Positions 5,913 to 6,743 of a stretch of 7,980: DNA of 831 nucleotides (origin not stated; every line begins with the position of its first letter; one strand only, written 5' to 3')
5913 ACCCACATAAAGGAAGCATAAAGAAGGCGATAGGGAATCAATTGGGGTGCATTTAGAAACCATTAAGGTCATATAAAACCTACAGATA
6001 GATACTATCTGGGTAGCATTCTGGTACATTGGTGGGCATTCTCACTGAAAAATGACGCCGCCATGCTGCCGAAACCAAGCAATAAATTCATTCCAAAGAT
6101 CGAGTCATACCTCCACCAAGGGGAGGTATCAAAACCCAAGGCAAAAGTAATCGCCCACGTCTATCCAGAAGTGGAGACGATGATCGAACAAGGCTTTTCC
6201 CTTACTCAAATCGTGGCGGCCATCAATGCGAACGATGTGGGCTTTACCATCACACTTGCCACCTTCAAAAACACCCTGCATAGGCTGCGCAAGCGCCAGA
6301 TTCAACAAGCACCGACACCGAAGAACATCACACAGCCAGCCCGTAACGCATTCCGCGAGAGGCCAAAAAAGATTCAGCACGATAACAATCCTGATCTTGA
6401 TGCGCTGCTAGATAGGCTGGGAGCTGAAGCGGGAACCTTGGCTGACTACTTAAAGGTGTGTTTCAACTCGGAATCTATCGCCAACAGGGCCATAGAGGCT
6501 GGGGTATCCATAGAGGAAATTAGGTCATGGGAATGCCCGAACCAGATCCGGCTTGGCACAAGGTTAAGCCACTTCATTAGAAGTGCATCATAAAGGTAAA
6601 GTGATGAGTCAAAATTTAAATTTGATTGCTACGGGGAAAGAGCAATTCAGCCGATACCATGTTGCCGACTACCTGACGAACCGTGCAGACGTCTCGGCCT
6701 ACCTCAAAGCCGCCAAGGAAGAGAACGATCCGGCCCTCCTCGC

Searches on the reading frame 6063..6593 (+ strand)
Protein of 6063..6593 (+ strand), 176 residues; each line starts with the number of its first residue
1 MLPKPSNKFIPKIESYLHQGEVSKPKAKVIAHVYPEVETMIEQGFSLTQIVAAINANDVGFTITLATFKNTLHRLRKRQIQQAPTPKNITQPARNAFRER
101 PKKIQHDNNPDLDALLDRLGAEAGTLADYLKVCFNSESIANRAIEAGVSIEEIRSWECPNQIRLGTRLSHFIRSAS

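Call 15: search_protein_families(library=ncbifam, proteins=[window:6063-6593:+], max_evalue=1)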
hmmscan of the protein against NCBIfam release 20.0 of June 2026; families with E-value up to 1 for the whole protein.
window:6063-6593:+ (176 aa): 1 family
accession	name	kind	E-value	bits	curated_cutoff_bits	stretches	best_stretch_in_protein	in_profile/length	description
NF041290.1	StbA_2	equivalog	0.02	15.5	100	1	30-81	10-61/123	plasmid stabilization protein StbA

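Call 16: search_protein_families(library=pfam, proteins=[window:6063-6593:+], max_evalue=1)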
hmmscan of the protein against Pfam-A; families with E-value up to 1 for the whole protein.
window:6063-6593:+ (176 aa): 1 family
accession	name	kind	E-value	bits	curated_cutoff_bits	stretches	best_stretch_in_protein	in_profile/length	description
PF08671.16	SinI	-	0.093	13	31.4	1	143-155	12-24/28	Anti-repressor SinI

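Call 47: search_solved_structures(query=window:6063-6593:+, max_evalue=10, show_alignments=3)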
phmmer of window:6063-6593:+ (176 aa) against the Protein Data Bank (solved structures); distinct sequences matched with E-value up to 10: 4.
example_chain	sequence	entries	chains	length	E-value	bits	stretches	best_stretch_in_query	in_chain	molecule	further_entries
7pc1_A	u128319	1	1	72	0.0016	21.6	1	29-78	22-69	StbA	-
7x9s_B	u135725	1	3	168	1.1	12.4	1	40-98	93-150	Motility gene repressor MogR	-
3r0h_A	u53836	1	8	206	1.2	12.3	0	19-84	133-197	Inactivation-no-after-potential D protein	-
6ire_B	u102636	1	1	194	1.5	12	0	19-79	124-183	Inactivation-no-after-potential D protein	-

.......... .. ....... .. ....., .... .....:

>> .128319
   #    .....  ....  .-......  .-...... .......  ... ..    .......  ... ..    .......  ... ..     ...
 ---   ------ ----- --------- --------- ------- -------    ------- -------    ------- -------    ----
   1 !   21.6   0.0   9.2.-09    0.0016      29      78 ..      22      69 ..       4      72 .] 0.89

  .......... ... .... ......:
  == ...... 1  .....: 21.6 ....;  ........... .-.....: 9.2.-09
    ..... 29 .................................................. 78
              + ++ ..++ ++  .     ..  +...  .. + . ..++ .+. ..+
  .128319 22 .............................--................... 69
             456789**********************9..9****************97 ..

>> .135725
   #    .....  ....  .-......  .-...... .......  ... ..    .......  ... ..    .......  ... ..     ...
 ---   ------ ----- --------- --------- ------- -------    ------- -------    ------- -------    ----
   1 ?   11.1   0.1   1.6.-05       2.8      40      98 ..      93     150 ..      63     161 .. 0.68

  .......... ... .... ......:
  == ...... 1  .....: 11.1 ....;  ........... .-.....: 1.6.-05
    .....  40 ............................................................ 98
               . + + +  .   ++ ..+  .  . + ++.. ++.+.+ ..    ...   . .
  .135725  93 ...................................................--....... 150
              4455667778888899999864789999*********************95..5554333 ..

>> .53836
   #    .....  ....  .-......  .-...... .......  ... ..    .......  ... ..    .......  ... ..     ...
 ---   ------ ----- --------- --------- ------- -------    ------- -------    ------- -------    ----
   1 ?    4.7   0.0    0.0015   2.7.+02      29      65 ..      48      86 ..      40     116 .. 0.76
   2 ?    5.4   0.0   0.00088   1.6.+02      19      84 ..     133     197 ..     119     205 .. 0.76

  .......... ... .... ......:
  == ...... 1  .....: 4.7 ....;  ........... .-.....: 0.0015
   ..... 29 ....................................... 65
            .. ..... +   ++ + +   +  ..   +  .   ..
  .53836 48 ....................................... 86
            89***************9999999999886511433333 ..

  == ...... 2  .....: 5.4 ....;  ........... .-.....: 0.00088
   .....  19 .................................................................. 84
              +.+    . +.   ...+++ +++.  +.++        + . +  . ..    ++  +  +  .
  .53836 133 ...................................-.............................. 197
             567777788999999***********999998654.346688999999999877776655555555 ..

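Call 48: search_dna_similar(query=window:6063-6590:+, collection=plasmids, mode=protein, max_rows=60, rows=spread, max_evalue=0.001)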
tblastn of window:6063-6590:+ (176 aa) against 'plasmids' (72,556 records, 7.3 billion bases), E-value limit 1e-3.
Records with a match: 104; places in all: 106; records where one place covers at least 80% of the query: 77.
Best place of each record, by identity: 95-99% 3; 90-95% 1; 60-80% 3; <60% 97.
By first word of the organism name: Escherichia 59; Pseudomonas 11; Salmonella 10; Aeromonas 9; Klebsiella 7; Shigella 2; Pantoea 2; Citrobacter 1; Enterobacter 1; Erwinia 1; and 1 more.
By predicted mobility (MOB-suite, as given by PLSDB): conjugative 72; non-mobilizable 31; mobilizable 1.
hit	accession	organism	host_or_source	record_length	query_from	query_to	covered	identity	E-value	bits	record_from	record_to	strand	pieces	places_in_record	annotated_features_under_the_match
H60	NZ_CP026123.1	Aeromonas sp. ASNIH5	-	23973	1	176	100%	97.7%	2e-112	357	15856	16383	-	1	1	hypothetical protein (x2)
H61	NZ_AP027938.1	Aeromonas veronii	Channa striata,intestinal contents of ...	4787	1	176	100%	93.3%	3e-105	336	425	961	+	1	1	hypothetical protein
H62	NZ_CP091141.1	Aeromonas veronii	zebrafish,mixed culture,gut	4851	24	176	87%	56.3%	3e-45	165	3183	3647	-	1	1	hypothetical protein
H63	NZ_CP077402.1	Aeromonas sp. FDAARGOS 1410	-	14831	59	176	67%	63.4%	4e-43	159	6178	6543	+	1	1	hypothetical protein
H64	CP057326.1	Citrobacter freundii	culture,Pooled pig faecal samples ...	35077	22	174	87%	38.6%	6e-21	96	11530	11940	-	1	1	hypothetical protein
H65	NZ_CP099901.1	Escherichia albertii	TBG,cell culture,feces,Poyang Lake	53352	21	174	88%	32.7%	9e-17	84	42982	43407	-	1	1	hypothetical protein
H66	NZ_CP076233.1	Escherichia coli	Rectal swab of live bovine cattle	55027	21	174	88%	32.7%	9e-17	84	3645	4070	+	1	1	hypothetical protein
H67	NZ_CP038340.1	Escherichia coli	Homo sapiens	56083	21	174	88%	32.7%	9e-17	84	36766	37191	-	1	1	hypothetical protein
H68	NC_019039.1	Escherichia coli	-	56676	21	174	88%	32.7%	9e-17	84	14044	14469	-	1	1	hypothetical protein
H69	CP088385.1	Escherichia coli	Homo sapiens,blood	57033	21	174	88%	32.7%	9e-17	84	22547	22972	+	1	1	hypothetical protein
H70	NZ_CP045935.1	Shigella sonnei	Homo sapiens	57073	21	174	88%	32.7%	9e-17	84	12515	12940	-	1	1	hypothetical protein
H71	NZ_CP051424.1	Salmonella enterica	bovine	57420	21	174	88%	32.7%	9e-17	84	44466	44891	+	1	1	hypothetical protein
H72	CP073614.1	Escherichia coli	Homo sapiens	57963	21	174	88%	32.7%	9e-17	84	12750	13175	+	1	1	hypothetical protein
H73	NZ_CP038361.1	Escherichia coli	-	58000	21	174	88%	32.7%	9e-17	84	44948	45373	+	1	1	hypothetical protein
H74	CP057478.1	Escherichia coli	culture,Pooled cattle faecal samples ...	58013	21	174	88%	32.7%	9e-17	84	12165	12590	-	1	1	hypothetical protein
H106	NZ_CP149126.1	Aeromonas caviae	-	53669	12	119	61%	43.0%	1e-17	86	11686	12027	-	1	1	hypothetical protein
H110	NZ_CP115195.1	Pseudomonas aeruginosa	Homo sapiens,culture samples from human ...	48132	17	86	40%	35.2%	2e-4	48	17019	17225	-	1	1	hypothetical protein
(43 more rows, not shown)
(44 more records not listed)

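Call 51: get_annotated_region(hit=H62, flank=4900)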
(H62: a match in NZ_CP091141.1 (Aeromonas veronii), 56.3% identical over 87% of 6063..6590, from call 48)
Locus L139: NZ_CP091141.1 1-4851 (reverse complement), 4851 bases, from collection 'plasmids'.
description: Aeromonas veronii strain b1-3 plasmid unnamed1, complete sequence
organism: Aeromonas veronii (NCBI taxid 654)
taxonomy: Bacteria; Pseudomonadota; Gammaproteobacteria; Aeromonadales; Aeromonadaceae; Aeromonas; Aeromonas veronii
host: -; source: zebrafish,mixed culture,gut; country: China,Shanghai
typing (MOB-suite, as given by PLSDB): non-mobilizable; replicon rep_cluster_1068,rep_cluster_2022
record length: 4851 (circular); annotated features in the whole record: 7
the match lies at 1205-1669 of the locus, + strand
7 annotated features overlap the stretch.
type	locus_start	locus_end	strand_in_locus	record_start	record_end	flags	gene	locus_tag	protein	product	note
CDS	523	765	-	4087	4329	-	-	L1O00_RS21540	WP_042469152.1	hypothetical protein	-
CDS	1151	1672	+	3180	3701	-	-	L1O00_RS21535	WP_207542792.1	hypothetical protein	-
CDS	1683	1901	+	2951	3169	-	-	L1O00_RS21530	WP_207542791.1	hypothetical protein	-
CDS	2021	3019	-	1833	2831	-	-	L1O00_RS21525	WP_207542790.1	replication initiation protein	-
CDS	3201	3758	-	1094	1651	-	-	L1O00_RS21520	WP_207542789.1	hypothetical protein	-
CDS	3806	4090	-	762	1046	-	-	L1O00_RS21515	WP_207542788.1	type II toxin-antitoxin system RelE/ParE family toxin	GO:0030541 - plasmid partitioning [Evidence IEA]; GO:0051290 - protein heterotetramerization [Evidence IEA]; GO:0009432 ...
CDS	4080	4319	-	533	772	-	-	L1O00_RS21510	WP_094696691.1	CopG family ribbon-helix-helix protein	-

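Call 52: get_annotated_region(hit=H106, flank=4000)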
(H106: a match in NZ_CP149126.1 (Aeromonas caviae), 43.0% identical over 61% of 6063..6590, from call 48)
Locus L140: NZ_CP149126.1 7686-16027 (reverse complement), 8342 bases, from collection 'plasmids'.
description: Aeromonas caviae strain BE3 plasmid pAcaBE3, complete sequence
organism: Aeromonas caviae (NCBI taxid 648)
taxonomy: Bacteria; Pseudomonadota; Gammaproteobacteria; Aeromonadales; Aeromonadaceae; Aeromonas; Aeromonas caviae
host: -; source: -; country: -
typing (MOB-suite, as given by PLSDB): non-mobilizable
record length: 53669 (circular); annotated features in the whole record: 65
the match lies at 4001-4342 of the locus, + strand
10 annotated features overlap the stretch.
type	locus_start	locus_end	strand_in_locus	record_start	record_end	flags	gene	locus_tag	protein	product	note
CDS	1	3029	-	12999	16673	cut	-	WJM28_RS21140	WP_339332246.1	LPD7 domain-containing protein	-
CDS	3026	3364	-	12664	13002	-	mobC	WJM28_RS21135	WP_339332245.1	plasmid mobilization relaxosome protein MobC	-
CDS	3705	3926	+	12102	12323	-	-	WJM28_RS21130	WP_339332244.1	hypothetical protein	-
CDS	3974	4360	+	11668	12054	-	-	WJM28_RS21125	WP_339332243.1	hypothetical protein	-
CDS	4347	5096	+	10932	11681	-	-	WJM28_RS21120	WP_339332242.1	conjugal transfer protein TraL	-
CDS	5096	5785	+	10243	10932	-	-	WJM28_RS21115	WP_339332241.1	hypothetical protein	-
CDS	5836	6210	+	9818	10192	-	-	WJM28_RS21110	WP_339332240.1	hypothetical protein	-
CDS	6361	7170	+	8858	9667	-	-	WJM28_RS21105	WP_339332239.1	SprT-like domain-containing protein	-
CDS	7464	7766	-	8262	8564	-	-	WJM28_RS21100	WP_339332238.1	hypothetical protein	-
CDS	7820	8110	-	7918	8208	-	-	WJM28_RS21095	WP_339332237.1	hypothetical protein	-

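Call 53: get_annotated_region(hit=H68, flank=4000)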
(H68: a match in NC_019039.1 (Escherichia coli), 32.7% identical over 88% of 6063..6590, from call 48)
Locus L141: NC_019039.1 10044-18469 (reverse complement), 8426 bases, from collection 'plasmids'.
description: Escherichia coli plasmid pChi7122-3, complete sequence
organism: Escherichia coli (NCBI taxid 562)
taxonomy: Bacteria; Pseudomonadota; Gammaproteobacteria; Enterobacterales; Enterobacteriaceae; Escherichia; Escherichia coli
host: -; source: -; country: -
typing (MOB-suite, as given by PLSDB): conjugative; replicon IncI2; relaxase MOBP; mating-pair formation MPF_T
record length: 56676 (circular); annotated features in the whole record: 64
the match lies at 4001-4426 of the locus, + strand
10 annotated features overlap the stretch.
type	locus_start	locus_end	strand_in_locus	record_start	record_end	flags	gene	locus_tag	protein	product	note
CDS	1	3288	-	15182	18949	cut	-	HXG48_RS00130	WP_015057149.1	LPD7 domain-containing protein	-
CDS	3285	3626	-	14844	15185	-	mobC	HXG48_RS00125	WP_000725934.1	plasmid mobilization relaxosome protein MobC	-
CDS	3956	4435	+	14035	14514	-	-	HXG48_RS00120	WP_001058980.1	hypothetical protein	-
CDS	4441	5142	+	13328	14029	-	stbB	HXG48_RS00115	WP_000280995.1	StbB family protein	-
CDS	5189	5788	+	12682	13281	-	-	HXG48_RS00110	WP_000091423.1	hypothetical protein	-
CDS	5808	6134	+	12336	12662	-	-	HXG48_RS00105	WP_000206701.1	hypothetical protein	-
CDS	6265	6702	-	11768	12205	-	-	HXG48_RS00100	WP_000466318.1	type II toxin-antitoxin system HicB family antitoxin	-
CDS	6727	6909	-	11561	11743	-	-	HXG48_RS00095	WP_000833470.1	type II toxin-antitoxin system HicA family toxin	-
CDS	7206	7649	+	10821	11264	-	-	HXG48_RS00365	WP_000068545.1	hypothetical protein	-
CDS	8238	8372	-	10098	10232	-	-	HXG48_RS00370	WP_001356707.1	hypothetical protein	-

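Call 54: get_annotated_region(hit=H64, flank=3000)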
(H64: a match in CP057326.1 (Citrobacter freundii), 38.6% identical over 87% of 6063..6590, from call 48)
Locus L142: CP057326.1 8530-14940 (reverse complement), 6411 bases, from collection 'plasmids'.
description: Citrobacter freundii strain RHB30-C03 plasmid pRHB30-C03_4, complete sequence
organism: Citrobacter freundii (NCBI taxid 546)
taxonomy: Bacteria; Pseudomonadota; Gammaproteobacteria; Enterobacterales; Enterobacteriaceae; Citrobacter; Citrobacter freundii
host: -; source: culture,Pooled pig faecal samples collected from floor of farm; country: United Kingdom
typing (MOB-suite, as given by PLSDB): non-mobilizable
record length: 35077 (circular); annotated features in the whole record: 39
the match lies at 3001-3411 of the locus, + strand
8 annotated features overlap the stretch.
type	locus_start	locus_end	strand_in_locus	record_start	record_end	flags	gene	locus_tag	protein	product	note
CDS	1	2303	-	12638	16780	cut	-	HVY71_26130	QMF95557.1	relaxase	-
CDS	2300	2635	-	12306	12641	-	-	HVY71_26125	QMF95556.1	relaxosome protein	-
CDS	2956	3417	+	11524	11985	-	-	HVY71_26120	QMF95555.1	hypothetical protein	-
CDS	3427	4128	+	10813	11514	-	-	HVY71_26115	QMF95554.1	transcriptional regulator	-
CDS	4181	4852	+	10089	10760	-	-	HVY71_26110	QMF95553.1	hypothetical protein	-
CDS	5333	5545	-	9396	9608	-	-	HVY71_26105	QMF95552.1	hypothetical protein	-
CDS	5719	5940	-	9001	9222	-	-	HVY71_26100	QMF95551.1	hypothetical protein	-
CDS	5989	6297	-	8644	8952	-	-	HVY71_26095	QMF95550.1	hypothetical protein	-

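Call 61: find_homologous_proteins(query=window:6063-6590:+, max_evalue=0.001)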
Query window:6063-6590:+ (176 aa): 16 proteins with E <= 0.001 among 120 candidates.
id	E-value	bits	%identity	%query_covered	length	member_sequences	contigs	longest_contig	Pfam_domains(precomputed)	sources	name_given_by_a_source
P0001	9.9e-109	378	98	100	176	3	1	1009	-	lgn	-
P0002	6.4e-106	369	95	100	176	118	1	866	-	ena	-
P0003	7.8e-103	359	94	100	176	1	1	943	-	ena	-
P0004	3.7e-102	357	93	100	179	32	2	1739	-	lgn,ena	-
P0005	5.5e-102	357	93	100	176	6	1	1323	-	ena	-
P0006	1.7e-85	303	80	100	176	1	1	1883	-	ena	-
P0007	1.2e-74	268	72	100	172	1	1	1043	-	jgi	jgi:DNA-binding transcriptional MerR regulator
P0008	1.0e-55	206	92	60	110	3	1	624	-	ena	-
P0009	4.9e-53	197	92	59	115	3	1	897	-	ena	-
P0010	2.1e-50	189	95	55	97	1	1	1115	-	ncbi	ncbi:MAG: hypothetical protein ACRCUK_12105, partial [Plesiomonas shigelloides]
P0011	7.6e-44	168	68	66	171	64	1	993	-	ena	-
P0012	2.5e-40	156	55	87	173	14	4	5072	-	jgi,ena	jgi:hypothetical protein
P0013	5.3e-39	152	70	57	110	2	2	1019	-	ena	-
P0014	1.4e-19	89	40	74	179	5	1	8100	-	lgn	-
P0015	1.2e-18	86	38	86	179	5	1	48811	-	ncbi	-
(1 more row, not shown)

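Call 62: find_encoding_contigs(protein=P0006, flank=1500, max_places=3)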
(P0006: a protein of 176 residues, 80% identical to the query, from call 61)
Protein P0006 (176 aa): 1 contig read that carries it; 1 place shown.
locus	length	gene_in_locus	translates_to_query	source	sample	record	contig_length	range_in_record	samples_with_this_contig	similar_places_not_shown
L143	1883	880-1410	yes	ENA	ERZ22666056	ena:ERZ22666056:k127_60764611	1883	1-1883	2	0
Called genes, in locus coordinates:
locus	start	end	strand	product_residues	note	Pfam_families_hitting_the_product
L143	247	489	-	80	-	-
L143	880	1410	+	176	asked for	-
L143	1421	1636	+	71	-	-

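Call 63: find_encoding_contigs(protein=P0007, flank=1500, max_places=3)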
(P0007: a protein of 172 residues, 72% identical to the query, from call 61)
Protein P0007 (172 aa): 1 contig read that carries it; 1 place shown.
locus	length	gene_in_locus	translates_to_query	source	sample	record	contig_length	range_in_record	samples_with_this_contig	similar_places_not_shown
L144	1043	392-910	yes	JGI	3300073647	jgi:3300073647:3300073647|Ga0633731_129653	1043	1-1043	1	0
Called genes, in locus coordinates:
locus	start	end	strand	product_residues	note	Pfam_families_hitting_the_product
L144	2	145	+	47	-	?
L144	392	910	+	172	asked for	-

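Call 64: find_encoding_contigs(protein=P0014, flank=2500, max_places=3)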
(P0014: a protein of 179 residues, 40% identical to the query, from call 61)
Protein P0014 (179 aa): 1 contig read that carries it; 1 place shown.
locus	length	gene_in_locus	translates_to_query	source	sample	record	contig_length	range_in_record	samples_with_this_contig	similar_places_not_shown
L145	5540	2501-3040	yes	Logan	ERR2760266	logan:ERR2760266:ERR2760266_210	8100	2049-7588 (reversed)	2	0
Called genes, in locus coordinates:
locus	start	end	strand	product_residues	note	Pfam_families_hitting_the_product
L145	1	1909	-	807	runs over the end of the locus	?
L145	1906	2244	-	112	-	PF05713:MobC (weak)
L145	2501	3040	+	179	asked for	-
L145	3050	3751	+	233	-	-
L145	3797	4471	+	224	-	-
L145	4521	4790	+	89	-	-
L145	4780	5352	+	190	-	-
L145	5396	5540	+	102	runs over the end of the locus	-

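Call 65: find_encoding_contigs(protein=P0015, flank=2500, max_places=3)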
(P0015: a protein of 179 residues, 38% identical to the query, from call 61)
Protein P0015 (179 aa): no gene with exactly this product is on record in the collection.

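Call 74: predict_structure(alignment_id=A1)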
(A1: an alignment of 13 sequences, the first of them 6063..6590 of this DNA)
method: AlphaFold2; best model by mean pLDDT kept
length: 176 residues; sequences in the alignment: 13
mean_pLDDT: 68.8   pTM: 0.41
mean pLDDT of the five models: 68.8, 66.1, 63.9, 62.7, 60.1
residues with pLDDT >= 90: 1; 70-90: 112; 50-70: 30; < 50: 33
segments of 3 or more residues with pLDDT < 50: 82-110, 120-123
pLDDT, mean of each block of 10 residues (from residue 1): 58 71 73 84 85 81 87 79 37 32 41 55 63 76 83 77 82 78
secondary structure, 60 per line:
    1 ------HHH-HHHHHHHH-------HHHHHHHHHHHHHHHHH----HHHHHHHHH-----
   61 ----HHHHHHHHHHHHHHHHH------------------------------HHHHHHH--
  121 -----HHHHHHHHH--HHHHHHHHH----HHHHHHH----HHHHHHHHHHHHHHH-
elements in order: H11-18 H26-42 H47-55 H65-81 H112-118 H126-134 H137-145 H150-156 H161-175

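Call 77: fold_search(model_id=the predicted structure, library=pdb)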
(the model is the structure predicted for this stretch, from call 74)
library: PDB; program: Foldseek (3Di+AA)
matches with E <= 10: 41; with E <= 0.001: 0
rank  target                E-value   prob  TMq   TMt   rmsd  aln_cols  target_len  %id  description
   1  1pvr_A                3.3e+00  0.08  0.20  0.13  13.2       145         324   10  BASIS FOR A SWITCH IN SUBSTRATE SPECIFICITY: CRYSTAL STRUCTURE OF SELECTED VARIANT OF CRE SITE-SPECIFIC RECOMBINASE, L (released 2004-02-17)
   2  8pw5_V1               3.8e+00  0.09  0.19  0.25  11.8        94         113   13  CS respirasome from murine liver (released 2024-04-24)
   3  4ets_A                4.3e+00  0.16  0.21  0.26   8.0        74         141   15  Crystal structure of Campylobacter jejuni ferric uptake regulator (released 2012-06-20)
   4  8esw_A5               4.3e+00  0.08  0.18  0.23  12.7        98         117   14  Structure of mitochondrial complex I from Drosophila melanogaster, Flexible-class 1 (released 2023-03-29)
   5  1kbu_B                4.3e+00  0.08  0.22  0.14  12.5       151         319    9  CRE RECOMBINASE BOUND TO A LOXP HOLLIDAY JUNCTION (released 2002-06-07)
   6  6vfi_A                4.3e+00  0.04  0.21  0.19  17.9       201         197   11  De novo designed octahedral nanoparticle O43_dn18 (released 2020-08-12)
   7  5hoo_A                5.3e+00  0.10  0.23  0.14  13.5       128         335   16  Crystal structure of the Mos1 Strand Transfer Complex (released 2016-06-01)
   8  7nrn_MODEL_1_A        5.6e+00  0.11  0.22  0.39   9.7        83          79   11  NMR structure of GIPC1-GH2 domain (released 2021-04-14)
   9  2hzd_MODEL_1_A        5.9e+00  0.08  0.20  0.38  12.9        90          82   13  NMR structure of the DNA-binding TEA domain and insights into TEF-1 function (released 2006-10-24)
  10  2hoi_A                6.2e+00  0.04  0.20  0.13  13.8       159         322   11  Crystal structure of the tetrameric pre-cleavage synaptic complex in the cre-loxp site-specific recombination (released 2007-06-26)
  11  7s03_A                6.5e+00  0.08  0.24  0.35  11.2       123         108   15  DNA-binding domain of human SETMAR in complex with Hsmar1 terminal inverted repeat (TIR) DNA (released 2022-08-03)
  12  5wh1_B                6.5e+00  0.06  0.15  0.13  12.6       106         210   18  Apo form of the C-terminal region of human Transcription Factor IIB (released 2017-11-29)
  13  8yld_v                7.2e+00  0.08  0.20  0.05  11.6        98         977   14  State 4a (S4a) of yeast 80S ribosome bound to 2 tRNAs and open eEF3 and eEF2 during translocation (released 2024-12-11)
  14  3hos_A                7.2e+00  0.07  0.21  0.12  14.1       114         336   15  Crystal structure of the mariner Mos1 paired end complex with Mg (released 2009-09-22)
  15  8f5h_B                7.2e+00  0.06  0.20  0.24  10.8        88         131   14  SARS-CoV-2 S2 helix epitope scaffold (released 2023-10-11)
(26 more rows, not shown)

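Call 78: search_solved_structures(query=A1, max_evalue=1, show_alignments=1)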
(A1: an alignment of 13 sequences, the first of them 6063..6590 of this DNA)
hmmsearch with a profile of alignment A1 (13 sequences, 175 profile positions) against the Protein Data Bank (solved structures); distinct sequences matched with E-value up to 1: 9.
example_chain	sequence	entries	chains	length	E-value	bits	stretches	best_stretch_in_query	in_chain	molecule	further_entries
7pc1_A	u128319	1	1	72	0.1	15.8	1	39-77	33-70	StbA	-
7msp_A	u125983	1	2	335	0.36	14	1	21-104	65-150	SPbeta prophage-derived glycosyltransferase SunS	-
5tcs_A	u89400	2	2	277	0.36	14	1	31-87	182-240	Kinetochore protein NDC80 | NDC80 isoform 1,NDC80 isoform 1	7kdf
8v11_A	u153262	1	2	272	0.36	14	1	31-87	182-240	Kinetochore protein NDC80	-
5td8_A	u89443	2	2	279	0.37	13.9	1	31-87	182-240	Kinetochore protein NDC80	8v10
8g0q_A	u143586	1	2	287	0.48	13.6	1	31-87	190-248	Kinetochore protein NDC80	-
4wce_O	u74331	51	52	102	0.51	13.5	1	46-89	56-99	50S ribosomal protein L21 | Large ribosomal subunit protein bL21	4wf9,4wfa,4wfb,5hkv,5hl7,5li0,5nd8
6wqn_D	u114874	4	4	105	0.54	13.4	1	46-89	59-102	50S ribosomal protein L21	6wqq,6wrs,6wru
5t7v_L4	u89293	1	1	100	0.6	13.3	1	46-87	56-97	50S ribosomal protein L21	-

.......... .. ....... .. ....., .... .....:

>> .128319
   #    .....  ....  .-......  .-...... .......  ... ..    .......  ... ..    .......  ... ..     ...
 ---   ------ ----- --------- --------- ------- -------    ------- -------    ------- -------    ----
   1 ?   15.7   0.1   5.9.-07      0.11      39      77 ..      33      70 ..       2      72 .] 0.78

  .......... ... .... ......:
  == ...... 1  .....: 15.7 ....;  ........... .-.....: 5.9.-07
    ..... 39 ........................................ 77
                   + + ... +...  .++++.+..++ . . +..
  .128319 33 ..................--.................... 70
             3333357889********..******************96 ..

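Call 79: search_protein_families(library=ncbifam, proteins=[L141:3956-4435:+, L142:2956-3417:+, L139:1151-1672:+, L140:3974-4360:+, L141:4441-5142:+, L145:3050-3751:+], max_evalue=0.1)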
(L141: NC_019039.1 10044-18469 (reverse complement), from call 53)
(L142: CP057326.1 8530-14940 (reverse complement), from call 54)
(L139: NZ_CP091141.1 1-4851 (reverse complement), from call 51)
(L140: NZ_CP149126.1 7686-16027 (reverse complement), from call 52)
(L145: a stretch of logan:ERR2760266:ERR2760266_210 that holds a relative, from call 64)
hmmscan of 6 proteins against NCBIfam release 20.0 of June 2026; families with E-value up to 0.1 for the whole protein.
L141:3956-4435:+ (159 aa): 1 family
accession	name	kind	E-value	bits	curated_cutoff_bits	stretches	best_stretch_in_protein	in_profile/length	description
NF041290.1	StbA_2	equivalog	0.00013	22.6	100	1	24-104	9-97/123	plasmid stabilization protein StbA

L142:2956-3417:+ (153 aa): 2 families
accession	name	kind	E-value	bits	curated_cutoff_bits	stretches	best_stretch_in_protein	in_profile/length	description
NF041290.1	StbA_2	equivalog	0.0001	22.9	100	1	23-98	9-84/123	plasmid stabilization protein StbA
NF009228.0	PRK12578.1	subfamily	0.031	12.9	485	1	28-84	310-365/387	thiolase domain-containing protein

L139:1151-1672:+ (173 aa): 0 families

L140:3974-4360:+ (128 aa): 0 families

L141:4441-5142:+ (233 aa): 2 families
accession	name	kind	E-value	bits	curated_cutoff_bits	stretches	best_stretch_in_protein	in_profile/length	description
NF041292.1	StbB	subfamily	1.1e-64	218.1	200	1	4-230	2-233/233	StbB family protein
TIGR03439.1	methyl_EasF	subfamily_domain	0.061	12.2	205.55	1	49-104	62-116/321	EasF family methyltransferase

L145:3050-3751:+ (233 aa): 1 family
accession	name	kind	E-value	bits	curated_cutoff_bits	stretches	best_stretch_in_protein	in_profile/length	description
NF041292.1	StbB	subfamily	9.3e-65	218.3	200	1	4-230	2-233/233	StbB family protein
